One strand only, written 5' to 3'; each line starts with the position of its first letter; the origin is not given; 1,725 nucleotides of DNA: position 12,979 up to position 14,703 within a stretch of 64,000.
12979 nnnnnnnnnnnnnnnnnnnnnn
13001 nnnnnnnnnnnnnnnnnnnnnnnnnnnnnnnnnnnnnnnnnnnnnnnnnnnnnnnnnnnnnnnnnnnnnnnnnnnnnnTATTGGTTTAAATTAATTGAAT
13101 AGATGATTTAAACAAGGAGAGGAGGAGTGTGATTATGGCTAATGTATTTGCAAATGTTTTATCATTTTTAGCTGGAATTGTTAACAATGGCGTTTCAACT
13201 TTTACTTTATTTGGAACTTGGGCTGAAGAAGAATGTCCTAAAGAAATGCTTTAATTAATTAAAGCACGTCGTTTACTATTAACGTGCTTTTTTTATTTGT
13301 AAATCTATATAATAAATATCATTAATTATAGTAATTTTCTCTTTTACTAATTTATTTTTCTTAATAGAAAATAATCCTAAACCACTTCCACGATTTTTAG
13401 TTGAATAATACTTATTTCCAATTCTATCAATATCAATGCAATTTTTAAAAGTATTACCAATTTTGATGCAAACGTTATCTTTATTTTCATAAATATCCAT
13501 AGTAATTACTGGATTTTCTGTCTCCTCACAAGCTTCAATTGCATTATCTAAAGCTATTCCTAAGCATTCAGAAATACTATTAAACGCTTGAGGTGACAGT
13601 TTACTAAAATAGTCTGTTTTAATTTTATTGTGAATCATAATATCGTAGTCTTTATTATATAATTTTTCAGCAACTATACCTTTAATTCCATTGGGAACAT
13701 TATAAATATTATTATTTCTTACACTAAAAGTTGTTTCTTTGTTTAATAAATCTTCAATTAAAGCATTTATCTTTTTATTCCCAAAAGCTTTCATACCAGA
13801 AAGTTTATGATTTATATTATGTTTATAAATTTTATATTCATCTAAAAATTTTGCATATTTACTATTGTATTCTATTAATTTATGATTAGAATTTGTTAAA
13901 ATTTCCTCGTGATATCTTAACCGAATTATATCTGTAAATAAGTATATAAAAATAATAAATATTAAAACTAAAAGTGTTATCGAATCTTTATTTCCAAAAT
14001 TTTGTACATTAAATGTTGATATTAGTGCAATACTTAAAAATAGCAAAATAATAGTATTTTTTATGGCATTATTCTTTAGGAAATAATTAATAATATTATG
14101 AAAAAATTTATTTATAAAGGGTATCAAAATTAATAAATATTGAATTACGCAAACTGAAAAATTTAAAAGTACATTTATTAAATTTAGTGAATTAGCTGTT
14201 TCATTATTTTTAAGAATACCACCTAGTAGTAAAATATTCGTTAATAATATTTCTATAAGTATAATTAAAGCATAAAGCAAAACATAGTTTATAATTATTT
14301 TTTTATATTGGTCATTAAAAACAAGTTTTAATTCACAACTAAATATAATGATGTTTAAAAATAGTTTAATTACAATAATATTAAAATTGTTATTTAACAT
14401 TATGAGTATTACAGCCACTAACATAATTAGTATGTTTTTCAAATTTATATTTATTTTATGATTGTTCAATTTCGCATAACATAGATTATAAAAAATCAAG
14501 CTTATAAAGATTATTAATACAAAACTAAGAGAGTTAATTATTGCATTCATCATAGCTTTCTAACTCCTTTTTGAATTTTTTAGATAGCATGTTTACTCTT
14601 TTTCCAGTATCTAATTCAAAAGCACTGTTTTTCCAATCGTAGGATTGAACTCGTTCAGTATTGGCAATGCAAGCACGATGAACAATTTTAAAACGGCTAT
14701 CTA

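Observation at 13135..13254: Unannotated 39-codon agrD, with an ambiguous ring-forming residue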

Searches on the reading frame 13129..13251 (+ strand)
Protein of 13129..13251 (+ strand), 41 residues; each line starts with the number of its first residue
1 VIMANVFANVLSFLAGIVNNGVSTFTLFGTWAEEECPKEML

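Call 3: search_protein_families(library=pfam, proteins=[window:13135-13251:+], max_evalue=10)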
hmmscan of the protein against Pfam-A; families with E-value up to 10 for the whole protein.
seq(39 aa): 0 families

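Call 4: search_protein_families(library=ncbifam, proteins=[window:13135-13251:+], max_evalue=10)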
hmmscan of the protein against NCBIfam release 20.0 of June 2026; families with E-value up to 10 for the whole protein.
seq(39 aa): 1 family
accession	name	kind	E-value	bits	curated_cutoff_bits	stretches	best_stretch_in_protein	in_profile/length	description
TIGR04223.1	quorum_AgrD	subfamily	0.54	10.5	19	1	2-38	4-36/38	AgrD family cyclic lactone autoinducer peptide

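Call 8: find_homologous_proteins(query=window:13129-13251:+, max_evalue=10)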
Query seq(41 aa) (41 aa): 8 proteins with E <= 10 among 8 candidates.
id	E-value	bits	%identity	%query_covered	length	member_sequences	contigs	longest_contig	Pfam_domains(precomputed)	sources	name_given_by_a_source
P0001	3.6e-16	74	95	95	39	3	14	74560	-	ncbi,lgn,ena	-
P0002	5.0e-16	74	87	95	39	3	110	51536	-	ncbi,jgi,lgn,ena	-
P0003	1.7e-14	69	85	95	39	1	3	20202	-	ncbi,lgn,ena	-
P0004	4.8e-14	68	90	95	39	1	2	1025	-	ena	-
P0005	9.2e-13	64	79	95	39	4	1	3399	-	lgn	-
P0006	8.6e-11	58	77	95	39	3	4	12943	-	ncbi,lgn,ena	-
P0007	1.7e-9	54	69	95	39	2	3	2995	-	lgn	-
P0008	3.7e-9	53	77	95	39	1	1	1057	-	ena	-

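Call 28: find_homologous_proteins(query=A3, max_evalue=10)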
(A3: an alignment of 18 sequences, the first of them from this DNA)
Query A3 (18 sequences) (41 aa, profile of the alignment): 157 proteins with E <= 10 among 193 candidates; the best 120 are listed.
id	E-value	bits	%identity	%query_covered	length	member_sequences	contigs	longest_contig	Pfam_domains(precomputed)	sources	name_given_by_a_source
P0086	3.3e-21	93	74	95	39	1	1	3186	-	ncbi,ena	-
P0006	4.5e-20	89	77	95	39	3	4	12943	-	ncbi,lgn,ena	-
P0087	4.9e-20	89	74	95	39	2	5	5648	-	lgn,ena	-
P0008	6.3e-20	89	77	95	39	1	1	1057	-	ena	-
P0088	7.3e-20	88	72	95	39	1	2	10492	-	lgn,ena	-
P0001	1.5e-19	87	95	95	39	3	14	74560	-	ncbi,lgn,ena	-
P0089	2.3e-19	87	69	95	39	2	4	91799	-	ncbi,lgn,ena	-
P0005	2.7e-19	87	79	95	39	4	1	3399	-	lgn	-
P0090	2.7e-19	87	69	95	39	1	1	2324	-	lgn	-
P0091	2.8e-19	87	69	95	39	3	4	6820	-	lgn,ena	-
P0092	3.4e-19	86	67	95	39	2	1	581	-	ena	-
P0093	3.6e-19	86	69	95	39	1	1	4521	-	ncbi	-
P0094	3.6e-19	86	72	95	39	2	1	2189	-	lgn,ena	-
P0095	4.5e-19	86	67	95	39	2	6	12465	-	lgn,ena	-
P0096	4.5e-19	86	72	95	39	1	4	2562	-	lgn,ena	-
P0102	1.4e-18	84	72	95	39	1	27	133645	-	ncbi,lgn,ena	-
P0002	2.0e-18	84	87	95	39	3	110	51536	-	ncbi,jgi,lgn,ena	-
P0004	3.4e-18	83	90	95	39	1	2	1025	-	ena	-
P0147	1.8e-16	78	62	95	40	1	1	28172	-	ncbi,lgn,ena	-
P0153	4.2e-16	76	72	95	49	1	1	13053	-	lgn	-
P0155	4.7e-16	76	67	95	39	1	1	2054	-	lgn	-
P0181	6.3e-12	63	-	-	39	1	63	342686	-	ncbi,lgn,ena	-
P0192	2.8e-8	51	43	85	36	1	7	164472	-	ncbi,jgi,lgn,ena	-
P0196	9.9e-8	50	36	95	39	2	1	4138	-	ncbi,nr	ncbi:MAG: cyclic lactone autoinducer peptide [Bacilli bacterium]|nr:cyclic lactone autoinducer pepti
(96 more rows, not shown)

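Call 36: search_protein_representatives(alignment_id=A1)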
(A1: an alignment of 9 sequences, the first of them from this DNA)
Query: 9 sequences, 39 profile positions. Proteins with E-value up to 0.001 (for the whole library): 7; up to 1e-10: 3; up to 1e-30: 0. The best 7 are listed.
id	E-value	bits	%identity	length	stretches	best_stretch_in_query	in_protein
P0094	7.1e-22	93.3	-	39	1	1-39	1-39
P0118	8.8e-22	93.0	-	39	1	1-39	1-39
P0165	4.4e-15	71.5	-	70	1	1-39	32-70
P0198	7.6e-06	42.0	-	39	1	1-39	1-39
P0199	1.2e-04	38.2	-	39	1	1-39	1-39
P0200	1.8e-04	37.6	-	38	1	3-39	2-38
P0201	8.5e-04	35.4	-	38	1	4-39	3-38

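Call 58: list_cluster_members(proteins=[window:13135-13251:+, P0009, P0002, P0102, P0181, P0192, P0196, P0199, P0200, P0147])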
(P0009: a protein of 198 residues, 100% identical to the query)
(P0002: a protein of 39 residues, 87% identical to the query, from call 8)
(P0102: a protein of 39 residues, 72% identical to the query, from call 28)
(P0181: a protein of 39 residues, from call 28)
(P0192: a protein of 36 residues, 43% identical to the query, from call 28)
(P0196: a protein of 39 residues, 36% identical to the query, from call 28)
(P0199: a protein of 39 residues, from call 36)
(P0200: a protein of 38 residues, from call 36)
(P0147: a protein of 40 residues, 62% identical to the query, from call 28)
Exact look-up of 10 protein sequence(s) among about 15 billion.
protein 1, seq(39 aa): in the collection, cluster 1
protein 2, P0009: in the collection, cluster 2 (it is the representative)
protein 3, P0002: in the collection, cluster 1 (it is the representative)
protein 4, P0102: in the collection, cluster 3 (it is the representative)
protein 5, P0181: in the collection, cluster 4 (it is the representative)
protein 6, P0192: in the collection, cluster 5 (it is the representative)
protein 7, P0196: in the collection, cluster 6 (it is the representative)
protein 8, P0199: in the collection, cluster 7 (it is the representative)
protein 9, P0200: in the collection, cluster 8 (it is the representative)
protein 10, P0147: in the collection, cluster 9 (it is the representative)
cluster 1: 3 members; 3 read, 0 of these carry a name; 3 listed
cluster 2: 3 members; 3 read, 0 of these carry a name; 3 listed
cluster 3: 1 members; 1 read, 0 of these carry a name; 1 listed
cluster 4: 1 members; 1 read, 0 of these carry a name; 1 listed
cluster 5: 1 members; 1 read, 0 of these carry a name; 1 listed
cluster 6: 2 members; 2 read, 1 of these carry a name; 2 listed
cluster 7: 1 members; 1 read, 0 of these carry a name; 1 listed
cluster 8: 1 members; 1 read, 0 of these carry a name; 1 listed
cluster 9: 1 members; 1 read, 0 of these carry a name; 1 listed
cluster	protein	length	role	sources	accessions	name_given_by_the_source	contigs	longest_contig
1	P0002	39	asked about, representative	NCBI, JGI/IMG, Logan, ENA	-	-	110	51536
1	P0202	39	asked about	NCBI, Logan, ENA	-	-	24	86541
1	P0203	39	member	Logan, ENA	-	-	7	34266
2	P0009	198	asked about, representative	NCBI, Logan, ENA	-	-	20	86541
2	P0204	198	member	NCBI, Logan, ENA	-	-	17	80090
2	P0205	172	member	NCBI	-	-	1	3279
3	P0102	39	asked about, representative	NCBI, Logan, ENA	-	-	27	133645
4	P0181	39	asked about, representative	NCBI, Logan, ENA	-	-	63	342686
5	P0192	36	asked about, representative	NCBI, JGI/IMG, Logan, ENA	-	-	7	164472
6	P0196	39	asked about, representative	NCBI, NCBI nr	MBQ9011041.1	MAG: cyclic lactone autoinducer peptide [Bacilli bacterium] | cyclic lactone autoinducer peptide [Bacilli bacterium]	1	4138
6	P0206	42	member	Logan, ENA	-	-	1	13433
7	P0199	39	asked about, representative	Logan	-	-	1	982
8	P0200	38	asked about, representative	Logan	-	-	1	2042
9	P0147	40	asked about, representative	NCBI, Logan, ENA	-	-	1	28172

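Call 59: search_protein_families(library=ncbifam, proteins=[P0196, P0199, P0147, P0192, P0102, P0201], max_evalue=10)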
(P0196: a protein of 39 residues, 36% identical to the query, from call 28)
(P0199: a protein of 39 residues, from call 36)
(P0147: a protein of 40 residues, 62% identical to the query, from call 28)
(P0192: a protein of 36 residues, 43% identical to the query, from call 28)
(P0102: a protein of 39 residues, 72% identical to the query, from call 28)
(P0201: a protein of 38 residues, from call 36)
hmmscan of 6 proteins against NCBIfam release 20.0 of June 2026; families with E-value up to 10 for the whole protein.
P0196 (39 aa): 1 family
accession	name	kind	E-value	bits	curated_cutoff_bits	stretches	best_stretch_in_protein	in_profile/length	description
TIGR04223.1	quorum_AgrD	subfamily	1.6e-06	28.1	19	1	4-39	3-38/38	AgrD family cyclic lactone autoinducer peptide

P0199 (39 aa): 1 family
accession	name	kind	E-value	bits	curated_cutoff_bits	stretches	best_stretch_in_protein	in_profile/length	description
TIGR04223.1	quorum_AgrD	subfamily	1.2e-06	28.6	19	1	2-39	4-37/38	AgrD family cyclic lactone autoinducer peptide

P0147 (40 aa): 1 family
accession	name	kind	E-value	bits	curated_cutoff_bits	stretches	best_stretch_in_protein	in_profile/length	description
TIGR04223.1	quorum_AgrD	subfamily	0.0018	18.4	19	1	10-38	9-36/38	AgrD family cyclic lactone autoinducer peptide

P0192 (36 aa): 1 family
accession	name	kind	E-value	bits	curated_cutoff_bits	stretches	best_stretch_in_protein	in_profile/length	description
TIGR04223.1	quorum_AgrD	subfamily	0.0022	18.1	19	1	23-35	24-36/38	AgrD family cyclic lactone autoinducer peptide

P0102 (39 aa): 1 family
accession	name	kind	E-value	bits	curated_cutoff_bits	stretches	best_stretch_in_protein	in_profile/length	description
TIGR04223.1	quorum_AgrD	subfamily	0.0012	19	19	1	3-39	5-37/38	AgrD family cyclic lactone autoinducer peptide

P0201 (38 aa): 1 family
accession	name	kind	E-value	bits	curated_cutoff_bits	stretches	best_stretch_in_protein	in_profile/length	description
TIGR04223.1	quorum_AgrD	subfamily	0.0039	17.3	19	1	3-38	2-37/38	AgrD family cyclic lactone autoinducer peptide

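Call 60: search_protein_families(library=pfam, proteins=[P0196, P0199, P0147, P0192, P0102, P0201], max_evalue=10)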
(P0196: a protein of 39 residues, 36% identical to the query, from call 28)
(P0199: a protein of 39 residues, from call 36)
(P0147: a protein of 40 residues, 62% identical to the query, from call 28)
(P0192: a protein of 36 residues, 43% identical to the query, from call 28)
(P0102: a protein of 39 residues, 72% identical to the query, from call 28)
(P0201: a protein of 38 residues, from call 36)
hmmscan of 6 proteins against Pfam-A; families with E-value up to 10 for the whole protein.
P0196 (39 aa): 1 family
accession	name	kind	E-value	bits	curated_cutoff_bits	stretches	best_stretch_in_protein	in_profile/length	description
PF05931.16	AgrD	-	0.2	12.1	22.7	1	2-39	9-42/45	Staphylococcal AgrD protein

P0199 (39 aa): 1 family
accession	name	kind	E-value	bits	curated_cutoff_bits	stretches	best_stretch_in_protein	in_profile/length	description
PF05931.16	AgrD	-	0.0011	19.3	22.7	1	5-38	11-40/45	Staphylococcal AgrD protein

P0147 (40 aa): 0 families

P0192 (36 aa): 1 family
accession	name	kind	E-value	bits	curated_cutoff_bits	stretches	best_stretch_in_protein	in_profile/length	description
PF05931.16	AgrD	-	0.024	15.1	22.7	1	2-35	9-40/45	Staphylococcal AgrD protein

P0102 (39 aa): 0 families

P0201 (38 aa): 2 families
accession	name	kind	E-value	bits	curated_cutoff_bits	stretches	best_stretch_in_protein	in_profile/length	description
PF20386.3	DUF6681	-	0.0086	16.2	24.1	1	3-29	7-33/267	Family of unknown function (DUF6681)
PF05931.16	AgrD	-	0.8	10.2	22.7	1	22-37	25-40/45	Staphylococcal AgrD protein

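Call 83: find_encoding_contigs(protein=P0147, flank=2500, max_places=1)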
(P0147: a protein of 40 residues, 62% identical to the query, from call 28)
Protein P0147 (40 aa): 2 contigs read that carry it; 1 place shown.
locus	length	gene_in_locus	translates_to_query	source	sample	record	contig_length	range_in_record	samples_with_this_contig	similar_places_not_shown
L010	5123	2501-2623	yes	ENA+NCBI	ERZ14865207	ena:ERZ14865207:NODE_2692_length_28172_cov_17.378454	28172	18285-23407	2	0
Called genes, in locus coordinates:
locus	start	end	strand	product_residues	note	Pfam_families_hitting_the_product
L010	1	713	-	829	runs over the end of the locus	PF07517:SecA_DEAD, PF01043:SecA_PP_bind, PF21090:P-loop_SecA, PF07516:SecA_SW, PF02810:SEC-C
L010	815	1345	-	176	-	PF02482:Ribosomal_S30AE, PF16321:Ribosom_S30AE_C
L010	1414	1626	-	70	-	PF00313:CSD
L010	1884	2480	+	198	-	PF04647:AgrB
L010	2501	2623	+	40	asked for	-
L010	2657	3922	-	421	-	PF14501:HATPase_c_5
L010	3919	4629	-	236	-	PF00072:Response_reg, PF04397:LytTR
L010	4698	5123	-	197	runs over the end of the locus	-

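Call 84: find_encoding_contigs(protein=P0004, flank=1500, max_places=2)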
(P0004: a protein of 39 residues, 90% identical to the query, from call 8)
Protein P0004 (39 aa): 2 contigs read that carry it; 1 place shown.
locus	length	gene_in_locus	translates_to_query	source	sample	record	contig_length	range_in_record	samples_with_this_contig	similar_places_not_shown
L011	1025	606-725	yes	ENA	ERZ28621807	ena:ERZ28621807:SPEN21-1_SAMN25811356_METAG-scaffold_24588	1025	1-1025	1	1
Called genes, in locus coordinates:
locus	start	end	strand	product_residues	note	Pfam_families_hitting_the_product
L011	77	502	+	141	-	PF04647:AgrB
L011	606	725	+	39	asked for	-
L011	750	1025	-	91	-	?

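Call 86: find_encoding_contigs(protein=P0153, flank=3000, max_places=1)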
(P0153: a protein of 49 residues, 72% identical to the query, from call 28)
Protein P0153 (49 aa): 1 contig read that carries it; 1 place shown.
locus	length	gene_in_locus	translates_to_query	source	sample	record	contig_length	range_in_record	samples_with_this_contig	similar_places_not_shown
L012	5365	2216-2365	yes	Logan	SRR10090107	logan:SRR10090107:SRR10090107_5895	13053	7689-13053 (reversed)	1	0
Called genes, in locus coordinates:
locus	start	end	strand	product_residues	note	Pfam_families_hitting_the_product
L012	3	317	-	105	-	?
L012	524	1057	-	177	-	PF02482:Ribosomal_S30AE, PF16321:Ribosom_S30AE_C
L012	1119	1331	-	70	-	PF00313:CSD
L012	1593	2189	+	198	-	PF04647:AgrB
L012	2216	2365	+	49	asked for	-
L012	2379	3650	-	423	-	PF14501:HATPase_c_5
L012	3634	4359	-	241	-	PF00072:Response_reg, PF04397:LytTR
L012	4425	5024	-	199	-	-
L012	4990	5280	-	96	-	PF12116:SpoIIID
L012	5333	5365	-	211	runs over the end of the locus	PF01551:Peptidase_M23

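Call 87: find_encoding_contigs(protein=P0155, flank=3000, max_places=1)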
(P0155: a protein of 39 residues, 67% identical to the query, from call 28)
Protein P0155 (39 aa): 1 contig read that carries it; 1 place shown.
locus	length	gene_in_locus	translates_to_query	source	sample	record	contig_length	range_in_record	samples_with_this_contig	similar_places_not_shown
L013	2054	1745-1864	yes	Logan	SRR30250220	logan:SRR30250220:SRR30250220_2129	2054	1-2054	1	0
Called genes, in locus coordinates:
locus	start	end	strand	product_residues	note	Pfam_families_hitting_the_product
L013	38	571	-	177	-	PF02482:Ribosomal_S30AE, PF16321:Ribosom_S30AE_C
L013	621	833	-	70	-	PF00313:CSD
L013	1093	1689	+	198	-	PF04647:AgrB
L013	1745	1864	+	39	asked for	-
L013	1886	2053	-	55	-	?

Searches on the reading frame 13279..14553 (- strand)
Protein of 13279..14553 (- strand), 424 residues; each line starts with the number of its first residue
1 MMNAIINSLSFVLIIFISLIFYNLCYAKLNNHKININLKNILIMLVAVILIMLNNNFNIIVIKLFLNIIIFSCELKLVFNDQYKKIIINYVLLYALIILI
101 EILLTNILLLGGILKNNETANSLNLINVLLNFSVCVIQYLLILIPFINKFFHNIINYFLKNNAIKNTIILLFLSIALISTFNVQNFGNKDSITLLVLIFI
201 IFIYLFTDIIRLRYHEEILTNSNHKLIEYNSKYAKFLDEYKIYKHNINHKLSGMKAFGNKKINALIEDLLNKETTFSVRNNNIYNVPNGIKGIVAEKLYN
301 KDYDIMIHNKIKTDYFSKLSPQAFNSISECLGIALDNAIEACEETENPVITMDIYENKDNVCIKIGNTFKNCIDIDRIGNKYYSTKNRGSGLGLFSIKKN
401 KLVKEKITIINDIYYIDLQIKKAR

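Call 3: search_protein_families(library=pfam, proteins=[window:13279-14553:-], max_evalue=10)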
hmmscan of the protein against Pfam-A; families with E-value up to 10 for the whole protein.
window:13279-14553:- (424 aa): 2 families
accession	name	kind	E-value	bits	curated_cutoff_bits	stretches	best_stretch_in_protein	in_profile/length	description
PF14501.12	HATPase_c_5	-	2.3e-12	47.2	22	1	327-399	6-77/102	GHKL domain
PF02518.31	HATPase_c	-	0.002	19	26.4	1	327-399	6-82/111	Histidine kinase-, DNA gyrase B-, and HSP90-like ATPase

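Call 4: search_protein_families(library=ncbifam, proteins=[window:13279-14553:-], max_evalue=10)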
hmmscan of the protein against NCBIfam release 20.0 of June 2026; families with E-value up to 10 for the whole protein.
window:13279-14553:- (424 aa): 2 families
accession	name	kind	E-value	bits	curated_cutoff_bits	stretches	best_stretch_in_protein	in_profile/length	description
NF046015.1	HisKinAgrCStaph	equivalog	3.1e-05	23.4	500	1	33-404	18-396/414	quorum-sensing sensor histidine kinase AgrC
NF007688.0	PRK10364.1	equivalog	0.00023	20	479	1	337-398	362-423/460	two-component system sensor histidine kinase ZraS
